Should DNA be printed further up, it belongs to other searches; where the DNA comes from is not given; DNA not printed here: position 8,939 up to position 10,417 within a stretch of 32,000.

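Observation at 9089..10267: DarT (DUF4433) toxin and macrodomain antidote fused in one archaeal polypeptide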

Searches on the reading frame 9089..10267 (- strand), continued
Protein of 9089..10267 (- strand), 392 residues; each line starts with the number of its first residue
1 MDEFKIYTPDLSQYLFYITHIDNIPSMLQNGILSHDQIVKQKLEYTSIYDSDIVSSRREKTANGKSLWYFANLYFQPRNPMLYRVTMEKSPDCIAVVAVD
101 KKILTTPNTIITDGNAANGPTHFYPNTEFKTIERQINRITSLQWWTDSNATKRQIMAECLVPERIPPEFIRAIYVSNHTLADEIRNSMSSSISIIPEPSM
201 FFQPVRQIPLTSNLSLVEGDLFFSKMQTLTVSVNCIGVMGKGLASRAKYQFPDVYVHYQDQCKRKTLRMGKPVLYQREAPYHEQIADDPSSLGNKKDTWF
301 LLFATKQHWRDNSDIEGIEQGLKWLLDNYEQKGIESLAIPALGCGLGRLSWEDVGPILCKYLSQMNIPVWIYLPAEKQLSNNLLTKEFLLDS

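Call 18: find_homologous_proteins(query=window:9089-10267:-, max_evalue=0.00001)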
Query window:9089-10267:- (392 aa): 2421 proteins with E <= 0.00001 among 4080 candidates; the best 120 are listed.
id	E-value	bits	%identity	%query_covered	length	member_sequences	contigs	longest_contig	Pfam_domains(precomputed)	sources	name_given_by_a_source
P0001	2.1e-268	908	100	100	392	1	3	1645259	PF14487.13,PF01661.28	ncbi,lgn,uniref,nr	ncbi:DarT ssDNA thymidine ADP-ribosyltransferase family protein [Nitrosopumilus maritimus]|uniref:Un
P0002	2.3e-231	786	85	100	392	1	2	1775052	PF14487.13,PF01661.28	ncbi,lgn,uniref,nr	ncbi:Appr-1-p processing protein [Nitrosopumilus zosterae]|uniref:Appr-1-p processing protein n=1 Ta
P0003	2.7e-226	769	83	99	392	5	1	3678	PF14487.13,PF01661.28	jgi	-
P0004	7.0e-200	682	73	99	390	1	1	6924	PF14487.13,PF01661.28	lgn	-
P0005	3.2e-189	647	70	99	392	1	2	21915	PF14487.13,PF01661.28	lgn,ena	-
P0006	3.3e-183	627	68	99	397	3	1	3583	PF14487.13,PF01661.28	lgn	-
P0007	3.3e-179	614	67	99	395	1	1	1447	PF14487.13,PF01661.28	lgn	-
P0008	2.0e-175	602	67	99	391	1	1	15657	PF14487.13,PF01661.28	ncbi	-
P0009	2.8e-171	588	65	99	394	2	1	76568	PF14487.13,PF01661.28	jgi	jgi:O-acetyl-ADP-ribose deacetylase (regulator of RNase III)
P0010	1.1e-170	586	65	99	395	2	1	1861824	PF14487.13,PF01661.28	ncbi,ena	-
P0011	3.0e-167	575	64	99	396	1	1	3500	PF14487.13,PF01661.28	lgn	-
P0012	1.6e-166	572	63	99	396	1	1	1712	PF14487.13,PF01661.28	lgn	-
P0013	1.3e-156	540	61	96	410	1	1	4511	PF14487.13,PF01661.28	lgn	-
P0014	6.6e-154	531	58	99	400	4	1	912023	PF14487.13,PF01661.28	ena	-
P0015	5.2e-152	525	59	96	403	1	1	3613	PF14487.13,PF01661.28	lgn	-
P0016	6.1e-151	521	58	96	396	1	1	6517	PF14487.13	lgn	-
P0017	6.8e-150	518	57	96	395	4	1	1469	PF14487.13,PF01661.28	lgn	-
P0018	6.9e-150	518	58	96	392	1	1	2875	PF14487.13,PF01661.28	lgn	-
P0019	7.6e-149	514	59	97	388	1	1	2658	PF14487.13,PF01661.28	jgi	jgi:hypothetical protein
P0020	1.1e-148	514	58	96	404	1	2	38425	PF14487.13,PF01661.28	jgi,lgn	-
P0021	1.3e-148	513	57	97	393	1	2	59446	PF14487.13,PF01661.28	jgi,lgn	jgi:O-acetyl-ADP-ribose deacetylase (regulator of RNase III)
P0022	1.4e-148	513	58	96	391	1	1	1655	PF14487.13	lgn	-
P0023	2.5e-148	513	59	97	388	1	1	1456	PF14487.13,PF01661.28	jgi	jgi:O-acetyl-ADP-ribose deacetylase (regulator of RNase III)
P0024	2.5e-148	513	59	96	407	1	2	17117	PF14487.13,PF01661.28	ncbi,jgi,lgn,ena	-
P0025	3.0e-148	512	57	96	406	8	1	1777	PF14487.13,PF01661.28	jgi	-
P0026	3.2e-148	512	58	96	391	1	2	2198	PF14487.13,PF01661.28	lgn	-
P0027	3.4e-148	512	58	96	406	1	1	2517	PF14487.13,PF01661.28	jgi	-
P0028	3.5e-148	512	59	97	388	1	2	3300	PF14487.13,PF01661.28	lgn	-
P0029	4.0e-148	512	59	97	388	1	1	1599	PF14487.13,PF01661.28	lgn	-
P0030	4.5e-148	512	59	96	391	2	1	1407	PF14487.13,PF01661.28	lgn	-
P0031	1.1e-147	510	58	97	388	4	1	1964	PF14487.13,PF01661.28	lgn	-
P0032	1.1e-147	510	57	96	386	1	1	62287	PF14487.13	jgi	jgi:hypothetical protein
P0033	1.6e-147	510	58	96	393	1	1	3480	PF14487.13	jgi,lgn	-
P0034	4.0e-147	509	57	97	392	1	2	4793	PF14487.13,PF01661.28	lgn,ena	-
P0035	4.5e-147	508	59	96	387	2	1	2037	PF14487.13,PF01661.28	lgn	-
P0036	5.6e-147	508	57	96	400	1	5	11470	PF14487.13,PF01661.28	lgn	-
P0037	7.1e-147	508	57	96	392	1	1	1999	PF14487.13,PF01661.28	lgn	-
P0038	1.1e-146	507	58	96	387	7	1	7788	PF14487.13,PF01661.28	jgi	-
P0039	2.6e-146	506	58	96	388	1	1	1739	PF14487.13,PF01661.28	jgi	-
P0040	5.1e-146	505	58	96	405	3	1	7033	PF14487.13,PF01661.28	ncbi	-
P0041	5.7e-146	505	59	96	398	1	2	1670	PF14487.13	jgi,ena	-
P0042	5.8e-146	505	58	96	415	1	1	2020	PF14487.13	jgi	jgi:hypothetical protein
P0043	7.7e-146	504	58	96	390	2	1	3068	PF14487.13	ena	-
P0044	8.7e-146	504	57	96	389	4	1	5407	PF14487.13,PF01661.28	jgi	jgi:O-acetyl-ADP-ribose deacetylase (regulator of RNase III)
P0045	1.0e-145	504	56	96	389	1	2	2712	PF14487.13,PF01661.28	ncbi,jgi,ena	ncbi:hypothetical protein ES703_121610 [subsurface metagenome]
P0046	1.0e-145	504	56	96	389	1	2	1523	PF14487.13,PF01661.28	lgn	-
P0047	1.1e-145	504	58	96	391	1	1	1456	PF14487.13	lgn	-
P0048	1.9e-145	503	59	96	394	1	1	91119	PF14487.13,PF01661.28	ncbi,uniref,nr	ncbi:Appr-1-p processing protein [candidate division TA06 bacterium B3_TA06]|uniref:Appr-1-p process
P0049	2.2e-145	503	56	96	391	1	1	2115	PF14487.13,PF01661.28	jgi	jgi:hypothetical protein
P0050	3.9e-145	502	58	96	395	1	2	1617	PF14487.13,PF01661.28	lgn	-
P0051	4.7e-145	502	58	96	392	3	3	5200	PF14487.13,PF01661.28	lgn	-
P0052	5.3e-145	502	57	96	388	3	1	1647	PF14487.13,PF01661.28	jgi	jgi:hypothetical protein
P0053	5.6e-145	501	58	96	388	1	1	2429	PF14487.13,PF01661.28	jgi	jgi:O-acetyl-ADP-ribose deacetylase (regulator of RNase III)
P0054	6.0e-145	501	57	96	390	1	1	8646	PF14487.13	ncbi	-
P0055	9.5e-145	501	58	96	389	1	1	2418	PF14487.13,PF01661.28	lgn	-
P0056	1.0e-144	501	57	97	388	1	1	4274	PF14487.13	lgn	-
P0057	1.1e-144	500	57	96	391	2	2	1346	PF14487.13,PF01661.28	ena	-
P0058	1.2e-144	500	59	96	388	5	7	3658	PF14487.13,PF01661.28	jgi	jgi:O-acetyl-ADP-ribose deacetylase (regulator of RNase III)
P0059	1.4e-144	500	55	98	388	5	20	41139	PF14487.13,PF01661.28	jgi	jgi:O-acetyl-ADP-ribose deacetylase (regulator of RNase III)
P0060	1.5e-144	500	56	96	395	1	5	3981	PF14487.13,PF01661.28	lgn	-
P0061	1.7e-144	500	58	96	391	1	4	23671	PF14487.13,PF01661.28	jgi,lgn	-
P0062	1.8e-144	500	56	96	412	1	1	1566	PF14487.13,PF01661.28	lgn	-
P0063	2.4e-144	499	55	96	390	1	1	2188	PF14487.13,PF01661.28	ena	-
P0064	2.5e-144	499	55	97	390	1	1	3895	PF14487.13,PF01661.28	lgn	-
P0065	3.0e-144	499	56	96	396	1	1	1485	PF14487.13,PF01661.28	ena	-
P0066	3.5e-144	499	56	97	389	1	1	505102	PF14487.13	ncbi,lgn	-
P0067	4.7e-144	498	59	96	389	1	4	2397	PF14487.13,PF01661.28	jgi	jgi:hypothetical protein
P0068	6.1e-144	498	59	97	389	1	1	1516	PF14487.13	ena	-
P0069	6.2e-144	498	58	96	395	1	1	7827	PF14487.13,PF01661.28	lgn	-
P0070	6.6e-144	498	56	96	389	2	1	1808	PF14487.13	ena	-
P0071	7.3e-144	498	57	96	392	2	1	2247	PF14487.13,PF01661.28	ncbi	-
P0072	9.3e-144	497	59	97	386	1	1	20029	PF14487.13,PF01661.28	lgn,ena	-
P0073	1.0e-143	497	57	96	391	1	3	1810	PF14487.13,PF01661.28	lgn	-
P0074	1.0e-143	497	57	97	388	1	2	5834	PF14487.13,PF01661.28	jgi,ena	-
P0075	1.2e-143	497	56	96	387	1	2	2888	PF14487.13,PF01661.28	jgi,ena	-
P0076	1.2e-143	497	56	96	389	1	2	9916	PF14487.13,PF01661.28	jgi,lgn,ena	-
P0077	1.3e-143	497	58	96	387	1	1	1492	PF14487.13,PF01661.28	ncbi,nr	ncbi:MAG: DUF4433 domain-containing protein [Planctomycetes bacterium]|nr:DUF4433 domain-containing 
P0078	1.5e-143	497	56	97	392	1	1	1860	PF14487.13,PF01661.28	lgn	-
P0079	1.6e-143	497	56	96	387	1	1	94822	PF14487.13,PF01661.28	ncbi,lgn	ncbi:MAG: DarT ssDNA thymidine ADP-ribosyltransferase family protein [bacterium]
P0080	1.8e-143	497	55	96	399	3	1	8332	PF14487.13,PF01661.28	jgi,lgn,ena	jgi:hypothetical protein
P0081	1.8e-143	496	57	98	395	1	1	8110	PF14487.13,PF01661.28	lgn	-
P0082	1.8e-143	496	57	97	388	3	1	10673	PF14487.13,PF01661.28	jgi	jgi:O-acetyl-ADP-ribose deacetylase (regulator of RNase III)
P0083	2.1e-143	496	56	96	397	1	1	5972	PF14487.13,PF01661.28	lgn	-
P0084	2.9e-143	496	55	98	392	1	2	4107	PF14487.13,PF01661.28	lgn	-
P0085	3.1e-143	496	56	96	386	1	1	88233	PF14487.13,PF01661.28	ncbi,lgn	-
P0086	3.7e-143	495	57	98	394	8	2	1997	PF14487.13,PF01661.28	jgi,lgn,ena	-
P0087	3.8e-143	495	56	96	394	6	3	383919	PF14487.13,PF01661.28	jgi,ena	jgi:O-acetyl-ADP-ribose deacetylase (regulator of RNase III)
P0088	4.0e-143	495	55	97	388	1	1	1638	PF14487.13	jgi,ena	-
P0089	4.4e-143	495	56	96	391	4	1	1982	PF14487.13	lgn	-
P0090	5.8e-143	495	57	97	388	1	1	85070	PF14487.13,PF01661.28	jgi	jgi:hypothetical protein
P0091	7.8e-143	494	56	96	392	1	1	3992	PF14487.13,PF01661.28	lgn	-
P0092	1.0e-142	494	56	96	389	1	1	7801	PF14487.13,PF01661.28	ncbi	-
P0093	1.1e-142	494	57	96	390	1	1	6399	PF14487.13,PF01661.28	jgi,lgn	jgi:O-acetyl-ADP-ribose deacetylase (regulator of RNase III)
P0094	1.1e-142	494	55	96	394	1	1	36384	PF14487.13,PF01661.28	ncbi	-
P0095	1.1e-142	494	57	96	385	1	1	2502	PF14487.13,PF01661.28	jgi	jgi:O-acetyl-ADP-ribose deacetylase (regulator of RNase III)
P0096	1.2e-142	494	58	97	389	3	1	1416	PF14487.13,PF01661.28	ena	-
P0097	1.2e-142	494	57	96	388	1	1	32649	PF14487.13,PF01661.28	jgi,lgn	jgi:O-acetyl-ADP-ribose deacetylase (regulator of RNase III)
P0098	1.4e-142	494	57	96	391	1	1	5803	PF14487.13,PF01661.28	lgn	-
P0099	1.8e-142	493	57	96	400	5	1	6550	PF14487.13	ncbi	-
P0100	1.9e-142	493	56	96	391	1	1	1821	PF14487.13,PF01661.28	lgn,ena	-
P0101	2.8e-142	493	55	96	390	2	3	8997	PF14487.13,PF01661.28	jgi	jgi:hypothetical protein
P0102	3.1e-142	492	55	96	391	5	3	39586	PF14487.13,PF01661.28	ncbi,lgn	-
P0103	3.5e-142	492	56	96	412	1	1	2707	PF14487.13,PF01661.28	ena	-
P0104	3.5e-142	492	55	96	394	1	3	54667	PF14487.13,PF01661.28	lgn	-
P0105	3.5e-142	492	55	96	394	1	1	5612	PF14487.13,PF01661.28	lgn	-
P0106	3.6e-142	492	55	96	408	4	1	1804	PF14487.13,PF01661.28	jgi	-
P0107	3.7e-142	492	57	96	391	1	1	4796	PF14487.13,PF01661.28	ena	-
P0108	4.1e-142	492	55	96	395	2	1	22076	PF14487.13,PF01661.28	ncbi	-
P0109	4.5e-142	492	56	96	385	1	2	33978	PF14487.13,PF01661.28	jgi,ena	jgi:hypothetical protein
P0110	4.6e-142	492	56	96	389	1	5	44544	PF14487.13,PF01661.28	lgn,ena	-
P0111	6.1e-142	491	57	96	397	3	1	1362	PF14487.13,PF01661.28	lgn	-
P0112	6.2e-142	491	58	96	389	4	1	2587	PF14487.13,PF01661.28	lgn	-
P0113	6.4e-142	491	58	96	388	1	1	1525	PF14487.13,PF01661.28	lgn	-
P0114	6.7e-142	491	55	96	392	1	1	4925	PF14487.13,PF01661.28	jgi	jgi:hypothetical protein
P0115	7.3e-142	491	56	96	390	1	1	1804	PF14487.13,PF01661.28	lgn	-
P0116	7.3e-142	491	55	98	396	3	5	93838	PF14487.13,PF01661.28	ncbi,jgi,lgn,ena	ncbi:MAG: DarT ssDNA thymidine ADP-ribosyltransferase family protein [Candidatus Korobacteraceae bac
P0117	7.6e-142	491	55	96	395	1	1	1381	PF14487.13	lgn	-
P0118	7.7e-142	491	55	96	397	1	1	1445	PF14487.13,PF01661.28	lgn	-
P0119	8.2e-142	491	56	96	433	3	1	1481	PF14487.13,PF01661.28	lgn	-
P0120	9.1e-142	491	57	96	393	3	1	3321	PF14487.13,PF01661.28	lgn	-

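Call 25: find_related_loci(query=A1, collection=genome_contigs, flank=6000)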
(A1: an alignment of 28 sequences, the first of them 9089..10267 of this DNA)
Query A1 (392 aa) in genome_contigs; peptide patterns used: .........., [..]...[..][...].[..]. (x = any residue, [..] = any of these).
600 stretches matched a pattern (row limit reached: there are more); 524 encode a relative of the query (tblastn E <= 1e-3); the best 80 are kept; 80 distinct loci.
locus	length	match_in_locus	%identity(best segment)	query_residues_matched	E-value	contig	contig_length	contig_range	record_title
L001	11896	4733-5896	67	3-390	0e+0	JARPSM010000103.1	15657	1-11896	MAG: Nitrososphaerota archaeon isolate OTU3 k141_248829, whole genome shotgun sequence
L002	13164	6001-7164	64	3-390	7e-177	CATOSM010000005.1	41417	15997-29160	MAG: uncultured Candidatus Nitrosopumilus sp. isolate 29923d23-9274-4d90-ac20-21b5014b58ae genome assembly, contig: cont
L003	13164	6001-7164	65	3-390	6e-177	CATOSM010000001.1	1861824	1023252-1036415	MAG: uncultured Candidatus Nitrosopumilus sp. isolate 29923d23-9274-4d90-ac20-21b5014b58ae genome assembly, contig: cont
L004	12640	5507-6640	58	15-390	4e-150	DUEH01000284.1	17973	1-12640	MAG TPA_asm: Chloroflexi bacterium isolate G576 Contig284, whole genome shotgun sequence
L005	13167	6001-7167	56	4-390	3e-149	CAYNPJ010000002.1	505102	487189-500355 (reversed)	MAG TPA_asm: uncultured Ignavibacteria bacterium isolate binchicken_co107_133 genome assembly, contig: NODE_11_length_50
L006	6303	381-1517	59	15-390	4e-149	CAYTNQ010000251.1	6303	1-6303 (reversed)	MAG TPA_asm: uncultured Anaerolineales bacterium isolate binchicken_co294_35 genome assembly, contig: NODE_10212_length_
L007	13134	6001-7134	56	15-390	7e-149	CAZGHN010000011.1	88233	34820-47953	MAG TPA_asm: uncultured bacterium isolate SRP323688_co1_166 genome assembly, contig: NODE_534_length_88233_cov_17.659711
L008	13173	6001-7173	55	8-391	8e-147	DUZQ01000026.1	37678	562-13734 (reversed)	MAG TPA_asm: Planctomycetota bacterium isolate MAG_18080_pl_157 Ga0180433_10001584, whole genome shotgun sequence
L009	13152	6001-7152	55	9-390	1e-146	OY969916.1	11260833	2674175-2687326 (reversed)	MAG: uncultured Chloroflexia bacterium isolate MFD01916.bin.3.39 genome assembly, chromosome: 1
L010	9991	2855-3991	56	15-390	2e-146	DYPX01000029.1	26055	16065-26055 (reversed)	MAG TPA_asm: Caldilinea aerophila isolate SulCav_GS10_10_2_45_229 SulCav_GS10_10_1863_length_26055_cov_136_195077, whole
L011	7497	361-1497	55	15-390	4e-146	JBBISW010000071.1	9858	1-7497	MAG: Chloroflexota bacterium isolate SLF170214_bin_382 NODE_5657_length_9858_cov_12.221769, whole genome shotgun sequenc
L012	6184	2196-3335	56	15-390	2e-146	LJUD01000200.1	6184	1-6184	MAG: bacterium SM23_31 isolate SM23_31 WORSMTZ_42165, whole genome shotgun sequence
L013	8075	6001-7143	56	15-392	5e-146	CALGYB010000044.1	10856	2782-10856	MAG: uncultured Roseiflexus sp. isolate R1_Bin_METABAT__47_1 genome assembly, contig: c_000001951372, whole genome shotg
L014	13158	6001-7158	55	15-390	1e-145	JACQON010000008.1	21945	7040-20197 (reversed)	MAG: Chloroflexi bacterium isolate NC_groundwater_1282_Ag_S-0.2um_56_118 S_p2_S4_coassembly_k141_942273, whole genome sh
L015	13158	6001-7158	55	8-390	9e-146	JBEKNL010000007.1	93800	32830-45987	MAG: Candidatus Korobacteraceae bacterium isolate SPRUCE 416 SPRUCE_416_7, whole genome shotgun sequence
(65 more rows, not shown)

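Call 34: search_protein_families(library=pfam, alignment_id=A3, max_evalue=0.0001)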
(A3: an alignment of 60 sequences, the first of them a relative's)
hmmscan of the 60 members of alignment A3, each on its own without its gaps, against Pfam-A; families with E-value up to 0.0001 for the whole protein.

A. member 1, L005:5108-5950:+ (281 aa): 3 families
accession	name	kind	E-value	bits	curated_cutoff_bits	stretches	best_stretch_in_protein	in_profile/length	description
PF17762.8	HTH_ParB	-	3.8e-35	120.6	22.6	1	118-215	1-98/102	ParB HTH domain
PF02195.25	ParB_N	-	4.5e-34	116.8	26.3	1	26-116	5-95/95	ParB N-terminal domain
PF23552.2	ParB_C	-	2e-07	30.8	23.8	1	236-278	7-50/50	ParB dimerisation domain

B. families by the number of members that match (of 60 scanned): 89 families (the first 25 are shown)
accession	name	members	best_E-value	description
PF04851.21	ResIII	6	2.4e-15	Type III restriction enzyme, res subunit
PF00270.35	DEAD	4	8.8e-34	DEAD/DEAH box helicase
PF00271.37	Helicase_C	4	2.5e-19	Helicase conserved C-terminal domain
PF05626.16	DUF790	2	1.6e-116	Protein of unknown function (DUF790)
PF01266.30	DAO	2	1e-41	FAD dependent oxidoreductase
PF14487.12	DarT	2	2.5e-31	ssDNA thymidine ADP-ribosyltransferase, DarT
PF03441.19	FAD_binding_7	2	2.2e-26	FAD binding domain of DNA photolyase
PF09369.15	MZB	2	1.1e-24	MrfA Zn-binding domain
PF00441.29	Acyl-CoA_dh_1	2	2.3e-24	Acyl-CoA dehydrogenase, C-terminal domain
PF07681.17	DoxX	2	3.6e-23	DoxX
PF02770.24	Acyl-CoA_dh_M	2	4e-23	Acyl-CoA dehydrogenase, middle domain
PF02771.21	Acyl-CoA_dh_N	2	3.6e-20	Acyl-CoA dehydrogenase, N-terminal domain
PF04055.27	Radical_SAM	2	1.8e-15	Radical SAM superfamily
PF13401.12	AAA_22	2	2.6e-15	AAA domain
PF22982.3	WHD_HRQ1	2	1.5e-14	ATP-dependent helicase HRQ1, winged helix domain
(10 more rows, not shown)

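Call 46: find_encoding_contigs(protein=P0002, flank=8000, max_places=3)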
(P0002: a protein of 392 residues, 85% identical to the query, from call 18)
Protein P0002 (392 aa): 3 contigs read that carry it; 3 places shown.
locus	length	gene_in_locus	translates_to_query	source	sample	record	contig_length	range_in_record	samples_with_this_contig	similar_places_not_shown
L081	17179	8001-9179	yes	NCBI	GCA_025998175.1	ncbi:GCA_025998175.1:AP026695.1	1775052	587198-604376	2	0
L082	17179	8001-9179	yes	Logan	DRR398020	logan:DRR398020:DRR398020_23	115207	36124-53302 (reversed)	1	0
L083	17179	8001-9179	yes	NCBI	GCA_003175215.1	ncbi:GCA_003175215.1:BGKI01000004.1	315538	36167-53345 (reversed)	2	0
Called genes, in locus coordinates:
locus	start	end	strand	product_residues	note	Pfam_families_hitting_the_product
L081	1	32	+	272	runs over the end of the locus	PF04471:Mrr_cat (weak)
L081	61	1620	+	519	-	PF00176:SNF2-rel_dom, PF00270:DEAD, PF04851:ResIII, PF16203:ERCC3_RAD25_C (weak), PF00271:Helicase_C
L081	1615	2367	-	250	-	-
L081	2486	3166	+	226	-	PF05063:MT-A70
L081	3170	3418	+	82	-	PF05066:HARE-HTH (weak)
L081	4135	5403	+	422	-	-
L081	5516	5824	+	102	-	-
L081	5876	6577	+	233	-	PF01739:CheR (faint), PF13847:Methyltransf_31, PF08241:Methyltransf_11, PF08242:Methyltransf_12, PF13649:Methyltransf_25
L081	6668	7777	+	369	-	PF01850:PIN, PF10130:PIN_2 (weak)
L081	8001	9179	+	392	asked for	PF14487:DarT, PF01661:Macro (weak)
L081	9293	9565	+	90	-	-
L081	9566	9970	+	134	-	-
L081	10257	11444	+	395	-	PF01306:LacY_symp (faint), PF07690:MFS_1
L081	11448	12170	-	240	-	-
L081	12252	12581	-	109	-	PF02694:UPF0060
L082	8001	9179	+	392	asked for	PF14487:DarT, PF01661:Macro (weak)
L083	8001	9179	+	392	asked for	PF14487:DarT, PF01661:Macro (weak)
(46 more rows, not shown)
